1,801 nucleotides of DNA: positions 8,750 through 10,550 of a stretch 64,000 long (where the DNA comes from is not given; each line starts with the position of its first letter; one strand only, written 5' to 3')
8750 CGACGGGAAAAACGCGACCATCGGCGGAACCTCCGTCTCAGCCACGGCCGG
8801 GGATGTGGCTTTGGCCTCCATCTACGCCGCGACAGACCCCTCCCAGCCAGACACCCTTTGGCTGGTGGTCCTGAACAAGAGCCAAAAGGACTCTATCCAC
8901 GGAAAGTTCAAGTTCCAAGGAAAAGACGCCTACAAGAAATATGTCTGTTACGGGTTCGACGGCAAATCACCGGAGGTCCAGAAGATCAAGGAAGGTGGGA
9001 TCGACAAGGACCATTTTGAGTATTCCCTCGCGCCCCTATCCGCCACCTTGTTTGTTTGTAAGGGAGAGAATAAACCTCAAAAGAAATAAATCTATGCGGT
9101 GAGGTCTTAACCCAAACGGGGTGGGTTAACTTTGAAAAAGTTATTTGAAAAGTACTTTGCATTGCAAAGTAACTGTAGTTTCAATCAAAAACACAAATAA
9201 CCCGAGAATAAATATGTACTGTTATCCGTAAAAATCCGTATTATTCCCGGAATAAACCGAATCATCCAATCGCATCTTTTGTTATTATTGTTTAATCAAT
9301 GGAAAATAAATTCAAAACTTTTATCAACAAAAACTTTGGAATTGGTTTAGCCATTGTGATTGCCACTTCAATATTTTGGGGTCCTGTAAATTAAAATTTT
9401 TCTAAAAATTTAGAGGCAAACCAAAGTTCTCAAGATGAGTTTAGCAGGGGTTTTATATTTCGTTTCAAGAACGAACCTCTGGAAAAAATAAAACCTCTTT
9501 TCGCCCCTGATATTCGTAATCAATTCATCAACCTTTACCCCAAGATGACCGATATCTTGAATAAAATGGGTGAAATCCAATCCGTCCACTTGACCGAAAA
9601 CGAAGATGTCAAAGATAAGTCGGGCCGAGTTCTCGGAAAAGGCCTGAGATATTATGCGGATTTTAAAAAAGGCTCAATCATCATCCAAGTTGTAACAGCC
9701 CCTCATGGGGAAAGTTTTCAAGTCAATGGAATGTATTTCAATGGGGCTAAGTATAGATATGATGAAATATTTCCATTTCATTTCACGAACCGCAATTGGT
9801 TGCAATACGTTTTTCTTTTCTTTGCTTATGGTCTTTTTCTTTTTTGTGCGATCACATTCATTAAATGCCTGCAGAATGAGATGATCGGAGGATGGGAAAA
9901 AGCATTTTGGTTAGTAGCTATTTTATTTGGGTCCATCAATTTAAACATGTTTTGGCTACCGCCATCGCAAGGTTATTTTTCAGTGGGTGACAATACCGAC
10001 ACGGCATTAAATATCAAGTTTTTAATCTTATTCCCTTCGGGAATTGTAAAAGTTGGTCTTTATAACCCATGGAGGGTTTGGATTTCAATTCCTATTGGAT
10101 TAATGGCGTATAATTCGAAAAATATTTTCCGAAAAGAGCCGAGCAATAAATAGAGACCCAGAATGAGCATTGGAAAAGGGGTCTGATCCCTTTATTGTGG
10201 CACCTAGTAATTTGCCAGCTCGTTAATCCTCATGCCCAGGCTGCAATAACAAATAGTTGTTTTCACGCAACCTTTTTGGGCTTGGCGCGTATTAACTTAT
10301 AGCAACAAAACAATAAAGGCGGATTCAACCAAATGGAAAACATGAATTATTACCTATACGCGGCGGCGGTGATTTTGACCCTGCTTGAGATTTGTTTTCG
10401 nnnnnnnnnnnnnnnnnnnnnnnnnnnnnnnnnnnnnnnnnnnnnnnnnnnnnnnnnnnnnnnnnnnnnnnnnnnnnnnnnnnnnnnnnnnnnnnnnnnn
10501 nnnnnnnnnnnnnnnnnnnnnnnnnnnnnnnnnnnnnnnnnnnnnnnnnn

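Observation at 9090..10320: AT-rich island with a membrane-protein gene split by an in-frame TAA (possible pseudogene, leader-peptide arrangement or recoding)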

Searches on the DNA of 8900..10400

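Call 51: search_rna_families(source=window, start=8900, end=10400, threshold=evalue, max_evalue=1)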
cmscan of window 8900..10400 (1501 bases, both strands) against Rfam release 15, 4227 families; matches with E-value up to 1: 1.
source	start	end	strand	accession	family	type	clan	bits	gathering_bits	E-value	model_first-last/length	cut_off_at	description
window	9785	9847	-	RF01675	CrcZ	Gene; sRNA;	-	15.1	95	0.19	1-398/398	no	Pseudomonas sRNA CrcZ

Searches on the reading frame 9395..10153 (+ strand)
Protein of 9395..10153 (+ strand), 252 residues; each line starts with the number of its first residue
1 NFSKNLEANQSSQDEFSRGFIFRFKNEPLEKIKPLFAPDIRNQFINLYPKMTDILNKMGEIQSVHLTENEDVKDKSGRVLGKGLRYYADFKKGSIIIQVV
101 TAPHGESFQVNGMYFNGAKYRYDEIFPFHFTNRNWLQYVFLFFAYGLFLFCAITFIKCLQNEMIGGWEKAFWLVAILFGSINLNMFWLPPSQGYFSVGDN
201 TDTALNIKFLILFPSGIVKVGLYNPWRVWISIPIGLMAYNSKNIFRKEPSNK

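Call 16: search_protein_representatives(protein=window:9395-10153:+)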
Query: 252 residues. Proteins with E-value up to 0.001 (for the whole library): 66; up to 1e-10: 16; up to 1e-30: 5. The best 66 are listed.
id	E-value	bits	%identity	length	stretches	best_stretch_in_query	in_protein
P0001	2.5e-135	466.1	100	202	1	51-252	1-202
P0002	1.8e-92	325.6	55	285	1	3-251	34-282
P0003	4.9e-61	222.6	42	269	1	10-251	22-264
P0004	1.4e-44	168.7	38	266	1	5-245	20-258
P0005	4.8e-40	153.8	35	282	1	6-246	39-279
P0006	8.0e-29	117.1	29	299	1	7-241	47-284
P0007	3.0e-21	92.2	28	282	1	7-242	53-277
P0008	7.6e-19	84.4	28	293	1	11-239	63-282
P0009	1.5e-15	73.6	27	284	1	13-239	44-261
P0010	1.3e-14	70.5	27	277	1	6-239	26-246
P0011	3.5e-14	69.1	25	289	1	12-239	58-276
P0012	1.1e-13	67.4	23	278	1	15-240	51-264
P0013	1.5e-13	67.0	29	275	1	7-243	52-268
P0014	3.5e-12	62.5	29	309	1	6-245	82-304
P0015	3.2e-11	59.4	28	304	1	14-239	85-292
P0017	2.7e-09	53.0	26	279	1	27-240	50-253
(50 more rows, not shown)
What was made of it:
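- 9395..9544 (+): Codons 33-82: the first helices of the NTF2-like extracytoplasmic domain. Untranslated now, unless the stop is bypassed. Homologues align from residue 3 of this stretch onward (call 16).
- On Undescribed TM-anchor / NTF2-like / membrane-domain family (P0002, P0080 and 60+ others): Query residues 3-251 are aligned (call 16).
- The top ones are 266-299 aa and align from residue 3 after the stop to the C-terminus (call 16). The 150-nt spacer is itself homologous coding sequence (call 16).
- Tried and rejected: The exhaustive HMMER search was needed (call 16).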

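Call 22: find_encoding_contigs(protein=P0002, flank=10000)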
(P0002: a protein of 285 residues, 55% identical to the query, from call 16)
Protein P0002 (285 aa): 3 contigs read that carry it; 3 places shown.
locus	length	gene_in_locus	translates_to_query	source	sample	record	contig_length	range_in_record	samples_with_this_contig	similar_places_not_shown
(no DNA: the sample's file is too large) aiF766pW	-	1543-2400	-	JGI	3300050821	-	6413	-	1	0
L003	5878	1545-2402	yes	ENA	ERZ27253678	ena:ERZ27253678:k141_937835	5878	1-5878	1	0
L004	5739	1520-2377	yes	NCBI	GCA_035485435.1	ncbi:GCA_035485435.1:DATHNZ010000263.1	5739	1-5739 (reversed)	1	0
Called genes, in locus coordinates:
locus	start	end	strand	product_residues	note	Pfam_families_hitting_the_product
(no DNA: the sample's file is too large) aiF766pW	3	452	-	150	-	?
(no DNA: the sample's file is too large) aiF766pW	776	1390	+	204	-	PF00440:TetR_N, PF16925:TetR_C_13 (weak)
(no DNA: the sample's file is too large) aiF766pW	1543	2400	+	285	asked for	-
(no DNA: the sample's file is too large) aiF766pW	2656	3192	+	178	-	PF07238:PilZ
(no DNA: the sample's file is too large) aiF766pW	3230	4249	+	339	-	PF03781:FGE-sulfatase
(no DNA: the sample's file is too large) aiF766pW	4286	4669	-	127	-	-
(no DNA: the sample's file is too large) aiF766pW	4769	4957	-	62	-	-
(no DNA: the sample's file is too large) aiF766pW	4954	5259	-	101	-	-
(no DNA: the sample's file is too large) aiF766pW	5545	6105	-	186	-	PF00072:Response_reg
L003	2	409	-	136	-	?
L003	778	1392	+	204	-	PF00440:TetR_N, PF16925:TetR_C_13 (weak)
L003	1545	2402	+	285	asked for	-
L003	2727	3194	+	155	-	PF07238:PilZ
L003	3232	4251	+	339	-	PF03781:FGE-sulfatase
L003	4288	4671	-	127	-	-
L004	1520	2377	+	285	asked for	-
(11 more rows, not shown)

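Call 23: list_cluster_members(proteins=[P0002, P0003, P0004, P0005, P0006])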
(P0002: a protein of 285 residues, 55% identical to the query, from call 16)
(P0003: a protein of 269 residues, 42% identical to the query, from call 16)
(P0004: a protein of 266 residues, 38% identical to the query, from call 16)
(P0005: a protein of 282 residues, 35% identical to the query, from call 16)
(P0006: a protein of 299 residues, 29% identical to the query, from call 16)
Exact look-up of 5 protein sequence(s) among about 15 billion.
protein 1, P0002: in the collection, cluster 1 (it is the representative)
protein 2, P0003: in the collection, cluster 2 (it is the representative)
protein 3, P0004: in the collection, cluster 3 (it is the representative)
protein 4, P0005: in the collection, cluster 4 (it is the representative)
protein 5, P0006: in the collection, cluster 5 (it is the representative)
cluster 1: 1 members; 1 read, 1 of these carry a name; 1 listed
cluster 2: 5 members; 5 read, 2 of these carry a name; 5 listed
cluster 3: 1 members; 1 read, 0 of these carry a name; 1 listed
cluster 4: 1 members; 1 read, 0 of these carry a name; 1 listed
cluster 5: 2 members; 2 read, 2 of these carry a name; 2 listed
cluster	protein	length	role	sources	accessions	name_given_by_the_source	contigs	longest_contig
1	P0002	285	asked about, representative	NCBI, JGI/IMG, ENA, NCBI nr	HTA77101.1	MAG TPA: hypothetical protein VK791_08085 [bacterium] | hypothetical protein | hypothetical protein [bacterium]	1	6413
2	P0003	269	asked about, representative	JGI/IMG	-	hypothetical protein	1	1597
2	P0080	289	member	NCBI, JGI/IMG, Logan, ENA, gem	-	hypothetical protein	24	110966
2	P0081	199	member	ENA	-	-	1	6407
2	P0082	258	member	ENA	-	-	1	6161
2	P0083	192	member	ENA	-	-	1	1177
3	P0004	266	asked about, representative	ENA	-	-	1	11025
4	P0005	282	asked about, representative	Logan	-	-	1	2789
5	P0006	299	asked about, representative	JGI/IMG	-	hypothetical protein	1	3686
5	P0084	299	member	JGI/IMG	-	hypothetical protein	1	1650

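Call 27: find_related_loci(query=window:9395-10153:+, collection=metagenome_contigs, flank=6000)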
Query window:9395-10153:+ (252 aa) in metagenome_contigs; peptide patterns used: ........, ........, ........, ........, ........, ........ (x = any residue, [..] = any of these).
121 stretches matched a pattern, but none encodes a relative of the query by tblastn (E <= 1e-3).
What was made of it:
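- Tried and rejected: A JGI metagenome scan with the single protein found nothing (call 27).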

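Call 53: find_encoding_contigs(protein=P0017, flank=5000, max_places=2)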
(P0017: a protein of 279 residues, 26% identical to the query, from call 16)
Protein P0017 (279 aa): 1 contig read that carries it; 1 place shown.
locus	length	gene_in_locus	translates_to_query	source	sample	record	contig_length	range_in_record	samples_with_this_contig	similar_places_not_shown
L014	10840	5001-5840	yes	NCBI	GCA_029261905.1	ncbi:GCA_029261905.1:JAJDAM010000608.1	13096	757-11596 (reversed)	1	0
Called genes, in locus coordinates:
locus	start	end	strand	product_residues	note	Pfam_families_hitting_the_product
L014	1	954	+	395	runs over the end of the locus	PF01553:Acyltransferase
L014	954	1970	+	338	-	-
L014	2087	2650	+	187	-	PF08207:EFP_N, PF01132:EFP, PF09285:Elong-fact-P_C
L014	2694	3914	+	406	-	PF01734:Patatin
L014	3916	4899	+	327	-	PF08279:HTH_11, PF19187:HTH_PafC (faint), PF13280:WYL, PF25583:WCX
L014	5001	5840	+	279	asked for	-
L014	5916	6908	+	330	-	-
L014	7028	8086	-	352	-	PF11583:AurF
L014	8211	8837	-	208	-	PF00440:TetR_N, PF14514:TetR_C_9 (weak), PF17938:TetR_C_29 (weak)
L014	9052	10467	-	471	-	PF00675:Peptidase_M16, PF05193:Peptidase_M16_C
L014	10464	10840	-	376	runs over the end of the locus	?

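Call 68: search_dna_similar(query=window:9395-10153:+, collection=plasmids, mode=protein, max_evalue=0.001, max_rows=10)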
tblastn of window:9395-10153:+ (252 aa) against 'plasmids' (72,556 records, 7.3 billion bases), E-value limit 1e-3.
No match.

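Call 69: search_dna_similar(query=window:9395-10153:+, collection=phages, mode=protein, max_evalue=0.001, max_rows=10)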
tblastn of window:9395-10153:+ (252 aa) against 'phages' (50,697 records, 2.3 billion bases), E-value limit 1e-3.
No match.
